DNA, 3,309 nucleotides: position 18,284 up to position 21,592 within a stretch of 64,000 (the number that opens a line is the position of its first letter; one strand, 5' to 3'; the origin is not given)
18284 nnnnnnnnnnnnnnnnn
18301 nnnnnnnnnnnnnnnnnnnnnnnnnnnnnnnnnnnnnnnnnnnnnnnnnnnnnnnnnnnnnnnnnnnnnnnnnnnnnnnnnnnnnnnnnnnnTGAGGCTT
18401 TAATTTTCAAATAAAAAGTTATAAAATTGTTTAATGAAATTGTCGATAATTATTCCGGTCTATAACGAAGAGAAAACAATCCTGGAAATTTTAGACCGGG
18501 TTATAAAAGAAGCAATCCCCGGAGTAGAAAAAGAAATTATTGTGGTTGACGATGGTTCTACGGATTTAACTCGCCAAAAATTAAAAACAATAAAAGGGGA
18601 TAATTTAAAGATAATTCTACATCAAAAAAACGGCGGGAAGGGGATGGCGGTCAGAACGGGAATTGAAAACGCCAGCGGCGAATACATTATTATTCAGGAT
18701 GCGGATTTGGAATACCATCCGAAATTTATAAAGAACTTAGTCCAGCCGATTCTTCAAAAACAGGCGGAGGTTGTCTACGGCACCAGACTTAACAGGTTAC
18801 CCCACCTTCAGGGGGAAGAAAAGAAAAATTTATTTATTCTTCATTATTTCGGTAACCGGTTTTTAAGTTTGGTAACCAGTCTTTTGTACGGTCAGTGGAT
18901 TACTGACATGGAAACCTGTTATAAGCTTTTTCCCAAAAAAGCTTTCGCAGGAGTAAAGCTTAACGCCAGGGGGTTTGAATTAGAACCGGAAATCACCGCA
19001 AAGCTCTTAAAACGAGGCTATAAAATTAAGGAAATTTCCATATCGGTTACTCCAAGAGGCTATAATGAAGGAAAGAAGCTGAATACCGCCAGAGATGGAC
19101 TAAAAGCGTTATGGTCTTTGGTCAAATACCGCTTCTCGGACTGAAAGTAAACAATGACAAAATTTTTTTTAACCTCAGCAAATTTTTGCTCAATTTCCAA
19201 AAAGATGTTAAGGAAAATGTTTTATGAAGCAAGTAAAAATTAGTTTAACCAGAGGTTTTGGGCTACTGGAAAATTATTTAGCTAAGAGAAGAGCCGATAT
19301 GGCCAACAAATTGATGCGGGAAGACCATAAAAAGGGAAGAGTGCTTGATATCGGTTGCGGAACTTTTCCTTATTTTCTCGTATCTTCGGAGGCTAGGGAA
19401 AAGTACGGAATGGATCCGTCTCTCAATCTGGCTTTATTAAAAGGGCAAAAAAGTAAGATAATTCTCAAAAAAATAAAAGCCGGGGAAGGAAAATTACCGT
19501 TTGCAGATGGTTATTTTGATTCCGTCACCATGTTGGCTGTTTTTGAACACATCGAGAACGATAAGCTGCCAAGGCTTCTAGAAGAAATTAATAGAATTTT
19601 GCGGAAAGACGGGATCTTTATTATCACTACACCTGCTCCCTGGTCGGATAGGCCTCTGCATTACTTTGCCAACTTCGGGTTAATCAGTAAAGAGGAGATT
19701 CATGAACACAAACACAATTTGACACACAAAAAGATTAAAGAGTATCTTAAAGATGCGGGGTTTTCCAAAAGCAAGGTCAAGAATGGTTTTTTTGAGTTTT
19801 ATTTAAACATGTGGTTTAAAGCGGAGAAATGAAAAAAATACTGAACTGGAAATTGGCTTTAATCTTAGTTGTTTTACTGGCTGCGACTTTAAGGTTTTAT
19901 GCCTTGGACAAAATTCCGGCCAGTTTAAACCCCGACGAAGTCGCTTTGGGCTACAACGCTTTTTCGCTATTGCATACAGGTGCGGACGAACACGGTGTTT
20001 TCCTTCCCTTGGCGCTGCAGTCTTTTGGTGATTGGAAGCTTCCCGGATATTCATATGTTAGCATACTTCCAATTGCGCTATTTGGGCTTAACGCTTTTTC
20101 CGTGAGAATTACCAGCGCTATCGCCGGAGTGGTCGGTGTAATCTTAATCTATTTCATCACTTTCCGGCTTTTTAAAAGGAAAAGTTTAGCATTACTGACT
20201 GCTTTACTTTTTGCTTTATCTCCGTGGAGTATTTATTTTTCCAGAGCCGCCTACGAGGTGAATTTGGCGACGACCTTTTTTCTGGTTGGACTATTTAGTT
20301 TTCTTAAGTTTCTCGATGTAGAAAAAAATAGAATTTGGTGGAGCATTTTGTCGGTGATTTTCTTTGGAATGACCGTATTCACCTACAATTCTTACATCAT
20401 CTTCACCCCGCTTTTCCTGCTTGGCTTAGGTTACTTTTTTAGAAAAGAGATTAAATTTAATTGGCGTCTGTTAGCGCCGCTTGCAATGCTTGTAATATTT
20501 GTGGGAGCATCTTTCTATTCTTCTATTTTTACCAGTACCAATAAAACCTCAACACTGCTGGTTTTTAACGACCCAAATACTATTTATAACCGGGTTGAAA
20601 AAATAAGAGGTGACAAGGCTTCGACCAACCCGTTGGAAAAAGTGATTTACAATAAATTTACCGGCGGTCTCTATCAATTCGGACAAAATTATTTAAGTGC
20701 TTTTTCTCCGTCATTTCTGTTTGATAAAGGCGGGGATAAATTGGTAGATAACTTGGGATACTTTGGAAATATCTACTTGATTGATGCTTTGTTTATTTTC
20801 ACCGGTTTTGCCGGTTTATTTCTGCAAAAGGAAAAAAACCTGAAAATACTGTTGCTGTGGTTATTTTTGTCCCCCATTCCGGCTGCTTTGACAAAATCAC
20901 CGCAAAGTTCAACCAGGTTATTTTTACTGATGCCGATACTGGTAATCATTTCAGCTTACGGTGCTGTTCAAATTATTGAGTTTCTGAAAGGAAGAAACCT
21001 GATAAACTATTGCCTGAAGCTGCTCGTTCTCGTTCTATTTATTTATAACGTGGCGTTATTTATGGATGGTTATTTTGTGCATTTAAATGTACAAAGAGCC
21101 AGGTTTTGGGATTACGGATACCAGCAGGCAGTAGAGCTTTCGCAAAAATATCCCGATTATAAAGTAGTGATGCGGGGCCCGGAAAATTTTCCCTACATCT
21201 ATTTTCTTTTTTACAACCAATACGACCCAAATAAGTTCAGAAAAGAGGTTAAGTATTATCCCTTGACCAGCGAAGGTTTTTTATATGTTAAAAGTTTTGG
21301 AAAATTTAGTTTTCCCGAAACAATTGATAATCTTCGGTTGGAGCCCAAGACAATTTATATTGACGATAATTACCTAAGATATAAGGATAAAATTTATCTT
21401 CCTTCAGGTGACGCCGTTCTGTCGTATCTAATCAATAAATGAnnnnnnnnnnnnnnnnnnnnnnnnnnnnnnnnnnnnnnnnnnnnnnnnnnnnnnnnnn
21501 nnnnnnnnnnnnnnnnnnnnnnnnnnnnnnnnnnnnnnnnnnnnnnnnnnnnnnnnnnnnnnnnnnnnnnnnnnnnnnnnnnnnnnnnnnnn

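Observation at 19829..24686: Tandem triplet (plus a tandem pair at 1-2419) of Pmt/ArnT-like genes sharing a conserved C-terminal soluble domain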

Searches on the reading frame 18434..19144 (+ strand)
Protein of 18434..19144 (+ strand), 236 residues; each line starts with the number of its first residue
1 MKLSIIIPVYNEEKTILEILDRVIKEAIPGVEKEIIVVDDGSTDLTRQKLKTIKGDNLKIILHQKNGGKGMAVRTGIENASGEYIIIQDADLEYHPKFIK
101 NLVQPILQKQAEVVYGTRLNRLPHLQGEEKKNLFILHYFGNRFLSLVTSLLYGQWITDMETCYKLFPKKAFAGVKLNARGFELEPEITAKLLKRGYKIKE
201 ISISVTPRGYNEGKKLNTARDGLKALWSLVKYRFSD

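Call 17: search_protein_families(library=pfam, proteins=[window:18434-19144:+], max_evalue=0.001)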
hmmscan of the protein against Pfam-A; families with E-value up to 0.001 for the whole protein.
window:18434-19144:+ (236 aa): 3 families
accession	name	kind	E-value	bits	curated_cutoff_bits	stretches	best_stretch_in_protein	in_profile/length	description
PF00535.33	Glycos_transf_2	-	2.7e-35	122.2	23.3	1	4-171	1-164/168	Glycosyl transferase family 2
PF10111.15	Glyco_tranf_2_2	-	1.1e-09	38.7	27.3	1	4-93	1-93/276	Glycosyltransferase like family 2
PF13641.12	Glyco_tranf_2_3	-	1.3e-08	35.6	27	1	3-116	3-121/230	Glycosyltransferase like family 2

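Call 50: search_solved_structures(query=window:18434-19141:+, max_evalue=0.00001)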
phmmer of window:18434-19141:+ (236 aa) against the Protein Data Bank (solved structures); distinct sequences matched with E-value up to 0.00001: 29.
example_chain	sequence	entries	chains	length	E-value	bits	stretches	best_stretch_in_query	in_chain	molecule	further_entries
5mlz_A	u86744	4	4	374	1.1e-18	70.9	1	1-232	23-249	Dolichol monophosphate mannose synthase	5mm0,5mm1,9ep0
5ekp_C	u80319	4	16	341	4.9e-14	55.7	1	2-122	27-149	Uncharacterized glycosyltransferase sll0501 | Glycosyltransferase sll0501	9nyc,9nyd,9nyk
9nye_A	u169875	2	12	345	5.1e-14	55.6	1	2-122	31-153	Glycosyltransferase sll0501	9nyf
5eke_A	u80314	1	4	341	6.5e-14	55.3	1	2-122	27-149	Uncharacterized glycosyltransferase sll0501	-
5tze_C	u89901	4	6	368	1.1e-13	54.5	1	1-103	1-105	Glycosyl transferase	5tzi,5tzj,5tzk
5tz8_A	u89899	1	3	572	2e-13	53.7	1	1-103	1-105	Glycosyl transferase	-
5hea_A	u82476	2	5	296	2.7e-13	53.3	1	3-177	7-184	Putative glycosyltransferase (GalT1)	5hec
9hwj_A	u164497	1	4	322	1.7e-12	50.6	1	2-121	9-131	Undecaprenyl-phosphate 4-deoxy-4-formamido-L-arabinose transferase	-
2z87_A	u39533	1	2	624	3e-12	49.9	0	3-100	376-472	Chondroitin synthase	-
2z86_A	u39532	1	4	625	3e-12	49.9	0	3-100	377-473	Chondroitin synthase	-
9bhc_C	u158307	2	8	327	4.6e-12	49.2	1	2-125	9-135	Undecaprenyl-phosphate 4-deoxy-4-formamido-L-arabinose transferase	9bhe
8vxh_A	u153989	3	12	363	5.8e-12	48.9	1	2-125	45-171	Undecaprenyl-phosphate 4-deoxy-4-formamido-L-arabinose transferase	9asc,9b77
6p61_A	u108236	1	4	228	3.5e-11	46.4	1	3-99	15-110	Glycosyltransferase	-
3bcv_A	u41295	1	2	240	4.6e-10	42.7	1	2-94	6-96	Putative glycosyltransferase protein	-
9omm_A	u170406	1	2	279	2.4e-09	40.4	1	3-119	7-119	Glycosyltransferase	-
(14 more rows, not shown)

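Call 51: search_protein_families(library=ncbifam, proteins=[window:18434-19141:+], max_evalue=0.00001)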
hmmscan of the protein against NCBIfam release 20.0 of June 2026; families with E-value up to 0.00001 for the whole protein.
window:18434-19141:+ (236 aa): 22 families
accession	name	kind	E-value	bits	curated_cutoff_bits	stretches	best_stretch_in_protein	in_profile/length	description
TIGR04182.1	glyco_TIGR04182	equivalog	3.9e-35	121.6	325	1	3-231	2-216/293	S-layer glycoprotein N-glycosyltransferase AglJ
NF047588.1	GlcsyltransPgfSStrep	equivalog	1.8e-19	70.1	500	1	1-170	1-163/308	glycosyltransferase PgfS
NF007482.0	PRK10073.1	equivalog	1.5e-18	66.9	423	1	2-113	7-117/334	glycosyltransferase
NF041875.1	EPS_EpsD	equivalog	1.9e-18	66.9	370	1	3-117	1-115/325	exopolysaccharide biosynthesis glycosyltransferase EpsD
TIGR03937.1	PgaC_IcaA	equivalog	5.4e-18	65.1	422.3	1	2-109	46-153/407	poly-beta-1,6-N-acetyl-D-glucosamine synthase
NF007986.1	PRK10714.1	equivalog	1.5e-15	57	529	1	2-121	7-129/316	undecaprenyl-phosphate 4-deoxy-4-formamido-L-arabinose transferase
TIGR04283.1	glyco_like_mftF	equivalog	5.1e-15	55.7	182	1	3-114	1-104/221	TIGR04283 family arsenosugar biosynthesis glycosyltransferase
NF041391.1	DPhHxTase_Halo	equivalog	5.9e-15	54.8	375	1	9-209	3-187/213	dolichyl-phosphate hexose transferase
NF010496.0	PRK13915.1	equivalog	1.1e-14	54.2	262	1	2-110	32-146/307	glucosyl-3-phosphoglycerate synthase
NF058614.1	PPMAGASynPpgS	equivalog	1.8e-14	53.7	370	1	5-213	4-204/226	polyprenyl-phospho-N-acetylgalactosaminyl synthase PpgS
NF047683.1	TeichurnBiosyTuaG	equivalog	1.5e-13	51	400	1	3-107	8-112/252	teichuronic acid biosynthesis protein TuaG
TIGR03111.1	glyc2_xrt_Gpos1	hypoth_equivalog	1.7e-12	46.9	363.95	1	3-153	51-202/439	TIGR03111 family XrtG-associated glycosyltransferase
TIGR03965.1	mycofact_glyco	equivalog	3.9e-12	45.8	280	1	3-114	76-187/467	mycofactocin biosynthesis glycosyltransferase MftF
TIGR03469.1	HpnB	hypoth_equivalog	2.7e-10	39.8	379.25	1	3-114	46-168/386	hopene-associated glycosyltransferase HpnB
NF038302.1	EPS_HpsE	equivalog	1.7e-09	37.1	300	1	1-118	1-123/307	hormogonium polysaccharide biosynthesis glycosyltransferase HpsE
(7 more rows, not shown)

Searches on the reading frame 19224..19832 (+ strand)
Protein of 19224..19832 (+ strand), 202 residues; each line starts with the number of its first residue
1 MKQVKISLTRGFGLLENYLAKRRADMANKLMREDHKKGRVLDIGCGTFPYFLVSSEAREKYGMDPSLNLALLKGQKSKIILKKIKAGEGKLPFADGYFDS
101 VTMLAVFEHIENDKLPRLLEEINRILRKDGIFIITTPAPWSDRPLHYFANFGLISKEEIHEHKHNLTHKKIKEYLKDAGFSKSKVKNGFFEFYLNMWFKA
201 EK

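Call 18: search_protein_families(library=pfam, proteins=[window:19224-19832:+], max_evalue=0.001)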
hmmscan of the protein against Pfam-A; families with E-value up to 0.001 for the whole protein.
window:19224-19832:+ (202 aa): 6 families
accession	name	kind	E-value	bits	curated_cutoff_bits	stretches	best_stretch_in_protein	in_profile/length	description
PF13489.12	Methyltransf_23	-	1.2e-15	58.1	27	1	21-181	4-160/164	Methyltransferase domain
PF08241.18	Methyltransf_11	-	9.4e-14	52.3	21.2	1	41-134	1-95/95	Methyltransferase domain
PF13649.12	Methyltransf_25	-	8.5e-10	39.6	27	1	40-130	1-97/97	Methyltransferase domain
PF13847.12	Methyltransf_31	-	3.4e-07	30.5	27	1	35-147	2-129/145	Methyltransferase domain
PF08242.18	Methyltransf_12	-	3.2e-06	28.2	30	1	41-132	1-98/98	Methyltransferase domain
PF02353.26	CMAS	-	5e-05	23.2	27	1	39-186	65-216/273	Mycolic acid cyclopropane synthetase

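Call 51: search_protein_families(library=ncbifam, proteins=[window:19224-19829:+], max_evalue=0.00001)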
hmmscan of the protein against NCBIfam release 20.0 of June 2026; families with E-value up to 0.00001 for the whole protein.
window:19224-19829:+ (202 aa): 7 families
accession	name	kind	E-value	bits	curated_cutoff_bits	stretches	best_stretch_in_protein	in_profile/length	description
NF045667.1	MTase_DVU1556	equivalog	5.1e-12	45.7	155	1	35-180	21-160/213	DVU_1556 family methyltransferase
NF043040.1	corrin_prot_MT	hypoth_equivalog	1.6e-10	40.8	180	1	27-187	31-203/216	corrinoid protein-associated methyltransferase CpaM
TIGR01934.1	MenG_MenH_UbiE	subfamily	1.6e-08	34.1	158.35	1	29-135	34-142/223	ubiquinone/menaquinone biosynthesis methyltransferase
NF001244.0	PRK00216.1-5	equivalog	6.6e-07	28.9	216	1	27-135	40-154/236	bifunctional demethylmenaquinone methyltransferase/2-methoxy-6-polyprenyl-1,4-benzoquinol methylase UbiE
NF041255.1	mycofact_MftM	equivalog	1.1e-06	28.2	200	1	39-170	142-273/289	mycofactocin oligosaccharide methyltransferase MftM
TIGR01983.1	UbiG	equivalog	1.2e-06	28.1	102.95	1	31-199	44-219/228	bifunctional 2-polyprenyl-6-hydroxyphenol methylase/3-demethylubiquinol 3-O-methyltransferase UbiG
NF008300.0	PRK11088.1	equivalog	9.1e-06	25.3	303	0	17-165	65-204/272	23S rRNA (guanine(745)-N(1))-methyltransferase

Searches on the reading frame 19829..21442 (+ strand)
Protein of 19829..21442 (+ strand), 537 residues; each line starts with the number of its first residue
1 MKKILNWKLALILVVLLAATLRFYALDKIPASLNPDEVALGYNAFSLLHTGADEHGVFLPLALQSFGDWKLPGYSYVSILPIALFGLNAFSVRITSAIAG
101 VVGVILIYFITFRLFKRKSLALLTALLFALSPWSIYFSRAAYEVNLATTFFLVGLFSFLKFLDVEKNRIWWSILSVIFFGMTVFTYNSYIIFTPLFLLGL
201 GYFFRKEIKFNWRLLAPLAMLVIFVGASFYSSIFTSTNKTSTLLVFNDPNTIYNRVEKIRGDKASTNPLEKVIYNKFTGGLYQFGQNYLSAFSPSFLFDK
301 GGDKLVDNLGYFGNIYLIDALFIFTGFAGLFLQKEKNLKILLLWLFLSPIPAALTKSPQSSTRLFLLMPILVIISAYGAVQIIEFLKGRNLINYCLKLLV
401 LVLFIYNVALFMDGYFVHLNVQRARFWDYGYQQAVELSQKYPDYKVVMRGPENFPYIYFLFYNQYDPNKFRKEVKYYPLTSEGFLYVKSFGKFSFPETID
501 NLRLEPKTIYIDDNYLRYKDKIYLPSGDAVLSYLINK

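Call 3: search_protein_families(library=pfam, proteins=[window:19829-21442:+], max_evalue=0.01)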
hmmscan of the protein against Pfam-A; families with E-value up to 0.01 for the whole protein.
window:19829-21442:+ (537 aa): 2 families
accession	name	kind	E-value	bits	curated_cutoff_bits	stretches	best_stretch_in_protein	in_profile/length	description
PF13231.12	PMT_2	-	5.4e-11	43.4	26.1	1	72-225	4-155/160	Dolichyl-phosphate-mannose-protein mannosyltransferase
PF02366.24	PMT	-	5.7e-08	33.1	22.7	1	52-226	42-219/245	Dolichyl-phosphate-mannose-protein mannosyltransferase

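Call 6: search_protein_families(library=ncbifam, proteins=[window:19829-21442:+], max_evalue=0.01)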
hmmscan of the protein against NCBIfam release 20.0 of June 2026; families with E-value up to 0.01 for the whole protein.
window:19829-21442:+ (537 aa): 2 families
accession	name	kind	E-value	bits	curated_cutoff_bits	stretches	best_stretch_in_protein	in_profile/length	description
TIGR03663.1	TIGR03663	subfamily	7.9e-09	35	126.25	1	10-239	3-232/435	flippase activity-associated protein Agl23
NF009784.2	PRK13279.1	equivalog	0.00017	20.4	567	1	77-186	68-179/539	lipid IV(A) 4-amino-4-deoxy-L-arabinosyltransferase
